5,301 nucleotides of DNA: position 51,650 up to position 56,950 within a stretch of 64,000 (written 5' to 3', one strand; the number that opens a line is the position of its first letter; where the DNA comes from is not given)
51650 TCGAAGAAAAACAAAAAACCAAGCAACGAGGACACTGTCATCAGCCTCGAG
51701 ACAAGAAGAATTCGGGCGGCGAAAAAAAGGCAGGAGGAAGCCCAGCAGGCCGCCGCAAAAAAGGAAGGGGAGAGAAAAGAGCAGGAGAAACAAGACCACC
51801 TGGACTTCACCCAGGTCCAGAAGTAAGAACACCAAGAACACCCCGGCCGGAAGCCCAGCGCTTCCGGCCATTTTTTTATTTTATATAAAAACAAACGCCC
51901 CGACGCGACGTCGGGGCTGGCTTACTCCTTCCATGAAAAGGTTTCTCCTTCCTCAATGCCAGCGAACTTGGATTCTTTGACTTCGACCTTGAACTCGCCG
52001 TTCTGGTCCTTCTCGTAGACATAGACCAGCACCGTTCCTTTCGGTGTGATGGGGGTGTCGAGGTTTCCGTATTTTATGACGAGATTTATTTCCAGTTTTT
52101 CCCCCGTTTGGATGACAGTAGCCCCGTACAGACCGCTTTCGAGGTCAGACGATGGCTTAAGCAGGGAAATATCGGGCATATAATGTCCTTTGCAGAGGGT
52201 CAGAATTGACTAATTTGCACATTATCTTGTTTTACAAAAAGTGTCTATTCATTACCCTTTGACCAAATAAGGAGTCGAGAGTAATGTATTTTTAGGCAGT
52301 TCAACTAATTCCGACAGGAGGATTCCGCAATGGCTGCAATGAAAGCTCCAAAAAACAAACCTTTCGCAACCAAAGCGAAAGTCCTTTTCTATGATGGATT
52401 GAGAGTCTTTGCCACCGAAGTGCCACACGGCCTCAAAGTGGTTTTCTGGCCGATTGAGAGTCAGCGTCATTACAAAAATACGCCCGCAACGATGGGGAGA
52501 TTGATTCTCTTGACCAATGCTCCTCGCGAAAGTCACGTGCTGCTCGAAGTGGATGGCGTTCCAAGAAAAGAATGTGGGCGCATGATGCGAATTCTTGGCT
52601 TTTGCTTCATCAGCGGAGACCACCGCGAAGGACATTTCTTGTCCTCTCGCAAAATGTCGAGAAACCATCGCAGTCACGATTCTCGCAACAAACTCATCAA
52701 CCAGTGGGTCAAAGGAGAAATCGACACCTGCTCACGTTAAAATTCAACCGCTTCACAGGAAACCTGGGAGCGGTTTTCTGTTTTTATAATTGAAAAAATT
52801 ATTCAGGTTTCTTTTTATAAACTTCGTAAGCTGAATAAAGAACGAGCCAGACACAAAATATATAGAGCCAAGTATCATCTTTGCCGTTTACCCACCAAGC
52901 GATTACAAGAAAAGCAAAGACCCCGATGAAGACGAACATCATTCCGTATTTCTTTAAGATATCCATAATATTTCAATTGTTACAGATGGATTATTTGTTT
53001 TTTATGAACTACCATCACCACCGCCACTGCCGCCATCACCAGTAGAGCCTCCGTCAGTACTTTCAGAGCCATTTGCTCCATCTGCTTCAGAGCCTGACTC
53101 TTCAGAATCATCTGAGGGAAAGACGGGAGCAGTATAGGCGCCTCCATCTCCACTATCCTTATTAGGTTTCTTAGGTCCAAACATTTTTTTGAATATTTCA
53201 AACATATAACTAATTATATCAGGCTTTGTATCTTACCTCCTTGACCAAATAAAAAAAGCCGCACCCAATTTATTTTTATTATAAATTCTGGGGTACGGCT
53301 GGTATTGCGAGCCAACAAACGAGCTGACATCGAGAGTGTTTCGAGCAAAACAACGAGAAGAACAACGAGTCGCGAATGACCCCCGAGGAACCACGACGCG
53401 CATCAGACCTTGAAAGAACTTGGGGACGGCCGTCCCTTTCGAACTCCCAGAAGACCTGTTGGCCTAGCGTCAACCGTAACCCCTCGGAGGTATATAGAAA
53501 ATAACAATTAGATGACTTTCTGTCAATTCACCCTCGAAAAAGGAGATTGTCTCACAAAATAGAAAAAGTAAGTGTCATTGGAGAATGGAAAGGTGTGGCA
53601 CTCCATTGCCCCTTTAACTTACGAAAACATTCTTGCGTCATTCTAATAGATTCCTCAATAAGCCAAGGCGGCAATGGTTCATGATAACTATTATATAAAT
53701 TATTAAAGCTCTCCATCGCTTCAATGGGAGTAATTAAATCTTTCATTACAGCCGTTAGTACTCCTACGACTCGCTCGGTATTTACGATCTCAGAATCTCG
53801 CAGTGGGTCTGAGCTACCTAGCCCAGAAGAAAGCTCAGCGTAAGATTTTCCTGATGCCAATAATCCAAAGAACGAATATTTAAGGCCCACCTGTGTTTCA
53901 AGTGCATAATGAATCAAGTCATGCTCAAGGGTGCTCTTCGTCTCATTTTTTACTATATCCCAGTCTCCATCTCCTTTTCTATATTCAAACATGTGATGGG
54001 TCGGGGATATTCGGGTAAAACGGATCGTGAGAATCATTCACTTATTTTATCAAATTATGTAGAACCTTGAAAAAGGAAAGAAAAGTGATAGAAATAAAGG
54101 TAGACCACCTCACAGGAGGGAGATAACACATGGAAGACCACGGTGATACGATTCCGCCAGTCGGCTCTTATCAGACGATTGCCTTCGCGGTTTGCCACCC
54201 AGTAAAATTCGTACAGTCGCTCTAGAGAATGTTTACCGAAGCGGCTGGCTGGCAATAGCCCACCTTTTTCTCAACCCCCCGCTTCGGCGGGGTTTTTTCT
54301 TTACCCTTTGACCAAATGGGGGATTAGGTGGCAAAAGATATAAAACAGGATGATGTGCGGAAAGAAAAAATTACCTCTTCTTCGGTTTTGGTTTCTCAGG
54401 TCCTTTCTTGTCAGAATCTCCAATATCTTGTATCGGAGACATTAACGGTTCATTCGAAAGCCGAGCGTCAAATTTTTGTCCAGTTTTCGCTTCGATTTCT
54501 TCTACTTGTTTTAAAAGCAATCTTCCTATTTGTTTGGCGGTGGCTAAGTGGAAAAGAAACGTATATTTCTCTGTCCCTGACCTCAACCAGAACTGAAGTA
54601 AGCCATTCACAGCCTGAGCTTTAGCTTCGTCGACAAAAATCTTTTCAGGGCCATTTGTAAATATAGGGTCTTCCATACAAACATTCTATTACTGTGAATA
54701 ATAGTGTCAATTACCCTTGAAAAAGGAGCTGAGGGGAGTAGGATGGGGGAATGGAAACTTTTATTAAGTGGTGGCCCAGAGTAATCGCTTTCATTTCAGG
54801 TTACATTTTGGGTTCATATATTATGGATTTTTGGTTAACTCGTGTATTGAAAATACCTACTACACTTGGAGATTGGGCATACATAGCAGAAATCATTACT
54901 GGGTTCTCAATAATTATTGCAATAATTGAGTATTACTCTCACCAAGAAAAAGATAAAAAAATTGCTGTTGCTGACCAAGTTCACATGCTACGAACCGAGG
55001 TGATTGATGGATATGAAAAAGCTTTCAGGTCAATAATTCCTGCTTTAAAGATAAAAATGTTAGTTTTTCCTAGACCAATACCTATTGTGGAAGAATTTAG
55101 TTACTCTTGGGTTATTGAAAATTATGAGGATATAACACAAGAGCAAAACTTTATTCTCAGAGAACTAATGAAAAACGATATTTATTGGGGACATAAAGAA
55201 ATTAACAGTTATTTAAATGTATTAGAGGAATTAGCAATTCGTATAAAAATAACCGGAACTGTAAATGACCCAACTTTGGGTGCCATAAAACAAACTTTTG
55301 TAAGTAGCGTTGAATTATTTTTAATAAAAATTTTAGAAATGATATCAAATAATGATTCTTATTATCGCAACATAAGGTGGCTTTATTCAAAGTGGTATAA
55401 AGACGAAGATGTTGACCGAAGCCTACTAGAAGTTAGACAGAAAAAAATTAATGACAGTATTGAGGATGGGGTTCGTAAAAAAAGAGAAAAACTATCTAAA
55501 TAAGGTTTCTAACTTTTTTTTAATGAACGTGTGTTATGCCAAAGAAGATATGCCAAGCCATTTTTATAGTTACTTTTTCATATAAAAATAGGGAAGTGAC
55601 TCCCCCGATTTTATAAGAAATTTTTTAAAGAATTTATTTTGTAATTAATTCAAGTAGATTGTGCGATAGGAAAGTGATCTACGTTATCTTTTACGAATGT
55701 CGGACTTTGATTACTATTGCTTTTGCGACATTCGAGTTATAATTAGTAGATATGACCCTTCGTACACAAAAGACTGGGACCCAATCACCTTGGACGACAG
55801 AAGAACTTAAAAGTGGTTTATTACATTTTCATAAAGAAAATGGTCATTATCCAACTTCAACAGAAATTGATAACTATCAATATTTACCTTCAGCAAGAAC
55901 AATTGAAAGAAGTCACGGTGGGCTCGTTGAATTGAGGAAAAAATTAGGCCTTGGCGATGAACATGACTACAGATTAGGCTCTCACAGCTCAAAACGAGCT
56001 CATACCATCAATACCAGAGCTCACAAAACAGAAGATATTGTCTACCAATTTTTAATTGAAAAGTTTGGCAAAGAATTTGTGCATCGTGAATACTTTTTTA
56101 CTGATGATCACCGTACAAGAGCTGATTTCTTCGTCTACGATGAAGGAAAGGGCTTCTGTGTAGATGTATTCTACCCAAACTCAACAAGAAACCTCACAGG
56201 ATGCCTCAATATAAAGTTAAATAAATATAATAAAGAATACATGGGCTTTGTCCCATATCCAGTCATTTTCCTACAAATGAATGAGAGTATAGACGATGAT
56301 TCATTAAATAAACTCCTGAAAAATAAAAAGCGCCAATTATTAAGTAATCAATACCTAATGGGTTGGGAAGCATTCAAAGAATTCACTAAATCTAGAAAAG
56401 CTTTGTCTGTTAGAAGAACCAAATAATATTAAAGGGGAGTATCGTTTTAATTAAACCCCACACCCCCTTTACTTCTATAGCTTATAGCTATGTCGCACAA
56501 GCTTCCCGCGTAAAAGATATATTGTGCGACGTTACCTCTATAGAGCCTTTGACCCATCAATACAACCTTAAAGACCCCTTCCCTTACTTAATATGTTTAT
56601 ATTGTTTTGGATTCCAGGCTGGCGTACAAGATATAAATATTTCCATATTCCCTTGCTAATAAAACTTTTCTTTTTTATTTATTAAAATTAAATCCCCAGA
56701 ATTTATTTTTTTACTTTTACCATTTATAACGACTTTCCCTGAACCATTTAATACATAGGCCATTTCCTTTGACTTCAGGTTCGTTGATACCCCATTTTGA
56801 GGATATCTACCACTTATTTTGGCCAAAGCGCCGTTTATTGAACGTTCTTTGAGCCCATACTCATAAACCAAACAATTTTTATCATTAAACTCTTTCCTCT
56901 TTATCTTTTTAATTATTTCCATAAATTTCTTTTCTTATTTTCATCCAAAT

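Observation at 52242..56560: Families of repeated 17-25-nt motifs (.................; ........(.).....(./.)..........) that coincide with promoter -35 elements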

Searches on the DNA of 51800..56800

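Call 13: search_rna_families(source=window, start=51800, end=56800, threshold=evalue, max_evalue=5)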
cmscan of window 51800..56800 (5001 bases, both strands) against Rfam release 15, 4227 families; matches with E-value up to 5: 0.
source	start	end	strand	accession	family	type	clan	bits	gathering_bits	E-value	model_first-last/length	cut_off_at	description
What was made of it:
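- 53252..53492 (-): Putative non-coding transcript of about 240 nt, driven by module 2a. It ends at a hairpin plus U-run at 53300-53259. No Rfam match (call 13).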

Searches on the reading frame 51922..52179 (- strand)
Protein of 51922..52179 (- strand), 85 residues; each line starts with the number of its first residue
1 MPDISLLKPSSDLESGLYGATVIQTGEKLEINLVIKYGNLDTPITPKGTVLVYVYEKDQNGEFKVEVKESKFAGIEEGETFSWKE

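Call 10: search_protein_families(library=pfam, proteins=[window:51922-52179:-], max_evalue=0.01)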
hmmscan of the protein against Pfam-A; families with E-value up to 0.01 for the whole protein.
window:51922-52179:- (85 aa): 0 families

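Call 25: search_protein_families(library=phrogs, proteins=[window:51922-52179:-], max_evalue=0.01)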
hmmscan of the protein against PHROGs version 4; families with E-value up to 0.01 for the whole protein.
window:51922-52179:- (85 aa): 0 families

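Call 26: search_protein_families(library=ncbifam, proteins=[window:51922-52179:-], max_evalue=0.01)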
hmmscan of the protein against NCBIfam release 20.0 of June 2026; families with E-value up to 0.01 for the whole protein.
window:51922-52179:- (85 aa): 0 families

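Call 65: search_protein_families(library=pfam, proteins=[window:51922-52179:-], max_evalue=5)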
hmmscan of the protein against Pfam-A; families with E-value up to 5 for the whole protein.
window:51922-52179:- (85 aa): 1 family
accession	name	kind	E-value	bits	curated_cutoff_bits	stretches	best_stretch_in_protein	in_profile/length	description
PF11514.14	DUF3219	-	0.12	12.9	25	1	45-71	64-90/94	Protein of unknown function (DUF3219)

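Call 75: search_protein_families(library=padloc, proteins=[window:51922-52179:-], max_evalue=0.01)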
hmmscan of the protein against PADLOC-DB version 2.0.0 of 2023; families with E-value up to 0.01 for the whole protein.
window:51922-52179:- (85 aa): 0 families
